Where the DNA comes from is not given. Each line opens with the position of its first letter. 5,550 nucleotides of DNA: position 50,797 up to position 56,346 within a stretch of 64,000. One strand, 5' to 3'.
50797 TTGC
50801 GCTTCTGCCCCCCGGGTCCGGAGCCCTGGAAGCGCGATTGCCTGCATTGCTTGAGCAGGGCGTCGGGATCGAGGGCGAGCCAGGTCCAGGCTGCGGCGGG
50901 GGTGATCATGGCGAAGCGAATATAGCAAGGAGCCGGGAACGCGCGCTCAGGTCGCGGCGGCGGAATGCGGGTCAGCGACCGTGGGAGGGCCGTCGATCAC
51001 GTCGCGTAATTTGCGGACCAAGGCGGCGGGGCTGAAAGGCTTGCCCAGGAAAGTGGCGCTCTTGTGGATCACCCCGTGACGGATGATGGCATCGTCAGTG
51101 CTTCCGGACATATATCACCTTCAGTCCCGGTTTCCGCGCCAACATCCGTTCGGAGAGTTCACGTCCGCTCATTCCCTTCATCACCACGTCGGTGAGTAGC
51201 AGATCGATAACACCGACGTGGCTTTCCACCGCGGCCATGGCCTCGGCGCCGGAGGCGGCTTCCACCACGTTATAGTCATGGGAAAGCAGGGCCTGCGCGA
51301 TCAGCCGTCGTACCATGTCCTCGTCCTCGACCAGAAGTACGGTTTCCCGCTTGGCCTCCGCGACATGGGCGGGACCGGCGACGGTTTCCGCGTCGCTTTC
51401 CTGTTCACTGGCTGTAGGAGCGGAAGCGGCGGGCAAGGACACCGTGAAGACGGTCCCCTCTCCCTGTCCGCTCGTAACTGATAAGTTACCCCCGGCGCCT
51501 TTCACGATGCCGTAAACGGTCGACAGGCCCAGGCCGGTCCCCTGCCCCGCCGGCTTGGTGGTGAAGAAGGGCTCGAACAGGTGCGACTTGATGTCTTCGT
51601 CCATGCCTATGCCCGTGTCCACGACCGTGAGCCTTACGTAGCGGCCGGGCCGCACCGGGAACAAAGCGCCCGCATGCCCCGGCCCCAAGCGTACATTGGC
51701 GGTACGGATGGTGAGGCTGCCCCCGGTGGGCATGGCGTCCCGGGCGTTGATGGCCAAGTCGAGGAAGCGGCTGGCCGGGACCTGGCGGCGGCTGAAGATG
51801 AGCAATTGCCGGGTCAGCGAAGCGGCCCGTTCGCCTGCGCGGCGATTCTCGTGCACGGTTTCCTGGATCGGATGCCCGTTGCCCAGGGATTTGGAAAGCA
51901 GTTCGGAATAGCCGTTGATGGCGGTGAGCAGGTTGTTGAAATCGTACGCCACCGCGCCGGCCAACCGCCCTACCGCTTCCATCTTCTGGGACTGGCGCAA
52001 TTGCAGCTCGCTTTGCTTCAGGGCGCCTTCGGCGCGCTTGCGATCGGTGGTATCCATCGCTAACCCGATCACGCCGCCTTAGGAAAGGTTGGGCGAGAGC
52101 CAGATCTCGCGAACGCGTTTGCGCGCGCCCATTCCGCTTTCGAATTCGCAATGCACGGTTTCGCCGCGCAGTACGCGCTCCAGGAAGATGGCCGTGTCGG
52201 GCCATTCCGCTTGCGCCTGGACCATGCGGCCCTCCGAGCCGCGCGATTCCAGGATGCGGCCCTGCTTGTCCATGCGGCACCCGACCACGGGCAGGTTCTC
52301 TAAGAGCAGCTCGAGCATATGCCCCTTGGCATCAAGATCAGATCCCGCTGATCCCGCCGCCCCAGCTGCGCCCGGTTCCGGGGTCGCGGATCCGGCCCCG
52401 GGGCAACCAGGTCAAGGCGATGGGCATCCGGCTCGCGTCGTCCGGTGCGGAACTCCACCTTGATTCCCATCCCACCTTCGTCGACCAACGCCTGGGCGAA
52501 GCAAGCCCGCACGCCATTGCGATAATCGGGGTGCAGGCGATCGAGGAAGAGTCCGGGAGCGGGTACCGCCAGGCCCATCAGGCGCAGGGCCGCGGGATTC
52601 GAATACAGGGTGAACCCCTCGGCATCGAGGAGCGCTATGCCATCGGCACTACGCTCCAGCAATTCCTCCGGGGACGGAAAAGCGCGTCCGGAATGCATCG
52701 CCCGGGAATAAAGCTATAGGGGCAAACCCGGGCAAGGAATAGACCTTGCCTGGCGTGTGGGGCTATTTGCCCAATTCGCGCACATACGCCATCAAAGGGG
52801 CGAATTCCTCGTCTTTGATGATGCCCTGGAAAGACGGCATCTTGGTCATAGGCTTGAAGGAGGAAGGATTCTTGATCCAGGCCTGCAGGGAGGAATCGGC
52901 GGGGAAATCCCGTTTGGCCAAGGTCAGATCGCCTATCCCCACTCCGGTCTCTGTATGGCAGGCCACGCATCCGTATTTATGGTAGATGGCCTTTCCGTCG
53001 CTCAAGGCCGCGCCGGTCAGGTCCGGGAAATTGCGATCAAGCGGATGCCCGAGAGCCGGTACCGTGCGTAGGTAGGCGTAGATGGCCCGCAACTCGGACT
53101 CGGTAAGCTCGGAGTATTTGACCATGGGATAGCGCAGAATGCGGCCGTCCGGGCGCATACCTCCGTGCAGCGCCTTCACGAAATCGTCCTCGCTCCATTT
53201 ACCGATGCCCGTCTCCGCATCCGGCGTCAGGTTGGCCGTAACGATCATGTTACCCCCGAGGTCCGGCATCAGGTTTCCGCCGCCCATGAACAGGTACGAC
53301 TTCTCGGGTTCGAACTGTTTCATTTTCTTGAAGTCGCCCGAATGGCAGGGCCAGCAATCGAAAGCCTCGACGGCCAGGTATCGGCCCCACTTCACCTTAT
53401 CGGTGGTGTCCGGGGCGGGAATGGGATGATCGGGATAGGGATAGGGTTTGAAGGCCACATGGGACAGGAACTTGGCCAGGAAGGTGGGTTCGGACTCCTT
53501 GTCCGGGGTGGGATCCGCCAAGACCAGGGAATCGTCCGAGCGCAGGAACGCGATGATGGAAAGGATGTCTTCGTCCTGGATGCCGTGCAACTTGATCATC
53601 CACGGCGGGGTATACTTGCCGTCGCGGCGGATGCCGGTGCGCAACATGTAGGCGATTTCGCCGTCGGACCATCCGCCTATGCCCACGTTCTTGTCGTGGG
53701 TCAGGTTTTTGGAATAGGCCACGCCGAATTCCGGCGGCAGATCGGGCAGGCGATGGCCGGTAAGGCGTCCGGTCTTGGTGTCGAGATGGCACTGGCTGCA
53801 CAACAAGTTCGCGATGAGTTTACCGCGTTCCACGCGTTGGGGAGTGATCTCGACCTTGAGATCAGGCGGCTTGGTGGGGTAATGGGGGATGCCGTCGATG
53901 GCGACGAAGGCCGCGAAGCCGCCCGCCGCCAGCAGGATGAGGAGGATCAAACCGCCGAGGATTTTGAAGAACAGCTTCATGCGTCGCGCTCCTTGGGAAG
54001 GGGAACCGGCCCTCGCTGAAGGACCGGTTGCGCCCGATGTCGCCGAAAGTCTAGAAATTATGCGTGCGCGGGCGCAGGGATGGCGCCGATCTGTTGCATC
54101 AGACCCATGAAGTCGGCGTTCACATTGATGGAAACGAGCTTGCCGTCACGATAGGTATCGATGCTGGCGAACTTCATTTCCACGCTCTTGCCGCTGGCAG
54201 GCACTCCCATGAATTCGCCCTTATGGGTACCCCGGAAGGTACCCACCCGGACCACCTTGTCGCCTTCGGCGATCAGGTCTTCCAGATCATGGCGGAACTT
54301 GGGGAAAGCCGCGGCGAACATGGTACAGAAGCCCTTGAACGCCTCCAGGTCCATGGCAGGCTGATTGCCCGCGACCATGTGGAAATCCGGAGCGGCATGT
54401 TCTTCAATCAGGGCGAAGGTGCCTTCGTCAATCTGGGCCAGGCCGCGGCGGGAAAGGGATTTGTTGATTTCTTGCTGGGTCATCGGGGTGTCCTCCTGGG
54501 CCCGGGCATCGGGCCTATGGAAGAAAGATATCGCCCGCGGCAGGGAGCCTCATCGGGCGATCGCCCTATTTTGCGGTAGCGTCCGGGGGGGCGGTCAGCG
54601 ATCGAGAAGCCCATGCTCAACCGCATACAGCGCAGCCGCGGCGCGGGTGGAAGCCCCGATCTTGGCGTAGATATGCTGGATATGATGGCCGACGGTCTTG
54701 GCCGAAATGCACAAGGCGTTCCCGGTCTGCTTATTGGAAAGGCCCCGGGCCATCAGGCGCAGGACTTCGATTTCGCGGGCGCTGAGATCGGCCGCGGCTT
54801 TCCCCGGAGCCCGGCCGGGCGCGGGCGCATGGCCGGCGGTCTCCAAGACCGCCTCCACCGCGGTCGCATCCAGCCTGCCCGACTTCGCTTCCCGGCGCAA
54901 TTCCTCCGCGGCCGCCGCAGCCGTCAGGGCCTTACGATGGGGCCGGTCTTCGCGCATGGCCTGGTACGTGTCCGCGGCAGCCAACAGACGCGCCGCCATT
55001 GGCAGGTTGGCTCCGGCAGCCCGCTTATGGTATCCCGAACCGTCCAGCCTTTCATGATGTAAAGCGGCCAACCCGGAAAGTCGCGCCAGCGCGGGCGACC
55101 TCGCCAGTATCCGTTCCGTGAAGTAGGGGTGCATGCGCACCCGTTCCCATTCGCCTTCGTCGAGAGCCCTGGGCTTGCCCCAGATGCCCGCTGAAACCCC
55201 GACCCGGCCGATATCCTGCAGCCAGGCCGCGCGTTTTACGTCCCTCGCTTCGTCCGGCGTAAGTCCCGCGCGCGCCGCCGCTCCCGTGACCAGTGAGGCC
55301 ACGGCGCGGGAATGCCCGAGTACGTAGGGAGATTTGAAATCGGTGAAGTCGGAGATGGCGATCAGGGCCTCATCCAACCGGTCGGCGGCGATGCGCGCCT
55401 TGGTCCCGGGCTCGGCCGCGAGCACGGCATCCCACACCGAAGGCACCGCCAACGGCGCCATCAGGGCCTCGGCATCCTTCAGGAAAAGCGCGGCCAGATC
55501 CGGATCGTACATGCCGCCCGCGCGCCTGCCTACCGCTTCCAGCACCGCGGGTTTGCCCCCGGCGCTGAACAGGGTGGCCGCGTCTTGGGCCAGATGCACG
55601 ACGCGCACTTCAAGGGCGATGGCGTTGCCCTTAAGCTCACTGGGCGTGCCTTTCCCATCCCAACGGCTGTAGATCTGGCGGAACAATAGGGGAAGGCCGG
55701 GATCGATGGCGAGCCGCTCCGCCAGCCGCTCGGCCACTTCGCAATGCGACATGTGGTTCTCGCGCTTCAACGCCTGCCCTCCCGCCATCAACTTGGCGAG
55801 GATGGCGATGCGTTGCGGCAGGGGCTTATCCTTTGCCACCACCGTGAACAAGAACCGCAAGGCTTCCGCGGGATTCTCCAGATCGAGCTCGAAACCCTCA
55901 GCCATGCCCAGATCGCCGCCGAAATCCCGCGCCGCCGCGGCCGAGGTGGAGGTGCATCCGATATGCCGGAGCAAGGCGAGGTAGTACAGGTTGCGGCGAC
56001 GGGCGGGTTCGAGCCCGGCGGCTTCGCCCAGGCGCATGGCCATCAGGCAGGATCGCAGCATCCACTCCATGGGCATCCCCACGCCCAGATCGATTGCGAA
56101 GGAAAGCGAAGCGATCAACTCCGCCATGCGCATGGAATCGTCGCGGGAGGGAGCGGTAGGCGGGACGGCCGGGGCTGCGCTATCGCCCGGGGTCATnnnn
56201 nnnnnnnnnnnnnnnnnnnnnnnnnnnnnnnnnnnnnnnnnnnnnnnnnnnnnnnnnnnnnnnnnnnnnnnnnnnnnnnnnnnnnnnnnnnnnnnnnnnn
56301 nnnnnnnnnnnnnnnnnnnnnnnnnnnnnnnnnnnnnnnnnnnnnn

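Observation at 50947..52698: Hybrid PAS-PAS-HisKA-HATPase-REC sensor kinase carrying two unambiguous disruptions and a probable third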

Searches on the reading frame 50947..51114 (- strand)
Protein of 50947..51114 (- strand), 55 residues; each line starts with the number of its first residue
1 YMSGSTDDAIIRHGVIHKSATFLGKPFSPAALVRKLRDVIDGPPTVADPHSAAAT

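Call 5: search_protein_families(library=pfam, proteins=[window:50947-51114:-], max_evalue=0.01)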
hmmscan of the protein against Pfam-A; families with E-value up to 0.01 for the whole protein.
window:50947-51114:- (55 aa): 0 families

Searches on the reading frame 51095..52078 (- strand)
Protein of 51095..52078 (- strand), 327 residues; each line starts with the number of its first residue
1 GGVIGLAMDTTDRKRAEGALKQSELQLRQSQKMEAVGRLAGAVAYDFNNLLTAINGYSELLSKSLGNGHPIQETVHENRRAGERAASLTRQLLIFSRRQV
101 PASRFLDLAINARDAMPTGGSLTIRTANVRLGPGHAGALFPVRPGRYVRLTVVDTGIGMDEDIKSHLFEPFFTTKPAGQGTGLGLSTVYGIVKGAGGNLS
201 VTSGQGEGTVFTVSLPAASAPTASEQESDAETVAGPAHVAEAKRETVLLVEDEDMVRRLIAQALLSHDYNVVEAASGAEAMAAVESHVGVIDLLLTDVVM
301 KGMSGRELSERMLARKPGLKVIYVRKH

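Call 5: search_protein_families(library=pfam, proteins=[window:51095-52078:-], max_evalue=0.01)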
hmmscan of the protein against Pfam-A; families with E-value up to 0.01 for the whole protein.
window:51095-52078:- (327 aa): 3 families
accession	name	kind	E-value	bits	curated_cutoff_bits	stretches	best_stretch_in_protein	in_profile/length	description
PF02518.31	HATPase_c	-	8.2e-19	68.5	26.4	1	108-218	13-110/111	Histidine kinase-, DNA gyrase B-, and HSP90-like ATPase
PF00072.30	Response_reg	-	9.7e-15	55.1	30.2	1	247-324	1-76/111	Response regulator receiver domain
PF00512.31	HisKA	-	3.1e-07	30.8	26.9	1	37-99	3-64/66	His Kinase A (phospho-acceptor) domain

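Call 30: list_cluster_members(proteins=[P0121, window:51095-52057:-, window:52079-52318:-, window:50947-51111:-, window:50367-50909:-])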
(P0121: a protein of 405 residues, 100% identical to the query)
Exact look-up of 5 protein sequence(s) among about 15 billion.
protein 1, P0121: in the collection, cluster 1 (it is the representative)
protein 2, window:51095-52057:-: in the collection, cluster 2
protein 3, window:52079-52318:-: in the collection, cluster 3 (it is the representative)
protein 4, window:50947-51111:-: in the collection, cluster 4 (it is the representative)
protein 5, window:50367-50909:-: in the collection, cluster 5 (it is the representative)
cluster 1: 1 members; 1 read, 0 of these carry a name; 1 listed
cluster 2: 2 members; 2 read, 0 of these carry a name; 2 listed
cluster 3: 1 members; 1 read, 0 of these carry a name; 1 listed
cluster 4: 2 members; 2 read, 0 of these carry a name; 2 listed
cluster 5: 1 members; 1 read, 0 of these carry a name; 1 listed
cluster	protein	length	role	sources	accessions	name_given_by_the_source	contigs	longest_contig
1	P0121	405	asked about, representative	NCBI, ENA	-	-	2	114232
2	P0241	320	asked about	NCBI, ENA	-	-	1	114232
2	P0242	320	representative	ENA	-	-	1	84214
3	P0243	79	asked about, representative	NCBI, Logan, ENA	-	-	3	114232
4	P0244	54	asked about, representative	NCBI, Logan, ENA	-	-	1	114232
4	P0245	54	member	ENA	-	-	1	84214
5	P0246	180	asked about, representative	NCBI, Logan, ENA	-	-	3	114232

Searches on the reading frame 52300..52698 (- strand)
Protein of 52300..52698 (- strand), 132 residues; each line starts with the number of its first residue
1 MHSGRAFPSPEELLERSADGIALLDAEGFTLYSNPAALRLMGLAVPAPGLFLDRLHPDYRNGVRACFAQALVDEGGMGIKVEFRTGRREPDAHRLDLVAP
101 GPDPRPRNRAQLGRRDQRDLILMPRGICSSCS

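Call 5: search_protein_families(library=pfam, proteins=[window:52300-52698:-], max_evalue=0.01)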
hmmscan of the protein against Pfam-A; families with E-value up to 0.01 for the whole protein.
window:52300-52698:- (132 aa): 3 families
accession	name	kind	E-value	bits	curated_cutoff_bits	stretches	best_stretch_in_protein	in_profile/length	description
PF00989.32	PAS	-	0.00045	20.6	22.6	1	11-74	4-70/113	PAS fold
PF13188.13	PAS_8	-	0.00051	20.3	21.8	1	13-60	6-55/65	PAS domain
PF08447.18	PAS_3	-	0.0045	17.7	25.6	1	32-85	3-58/89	PAS fold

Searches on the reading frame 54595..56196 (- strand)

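Call 37: search_protein_families(library=pfam, proteins=[window:54595-56196:-], max_evalue=0.001)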
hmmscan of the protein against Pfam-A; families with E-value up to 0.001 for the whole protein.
window:54595-56196:- (533 aa): 3 families
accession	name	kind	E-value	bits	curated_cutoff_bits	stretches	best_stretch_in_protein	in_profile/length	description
PF13487.12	HD_5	-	1.9e-34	119.3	27.2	2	286-445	8-169/170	HD domain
PF00196.25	GerE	-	1.4e-15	57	23.5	1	471-525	3-57/57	Bacterial regulatory proteins, luxR family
PF01966.28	HD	-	2.8e-06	28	22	1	292-414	1-116/116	HD domain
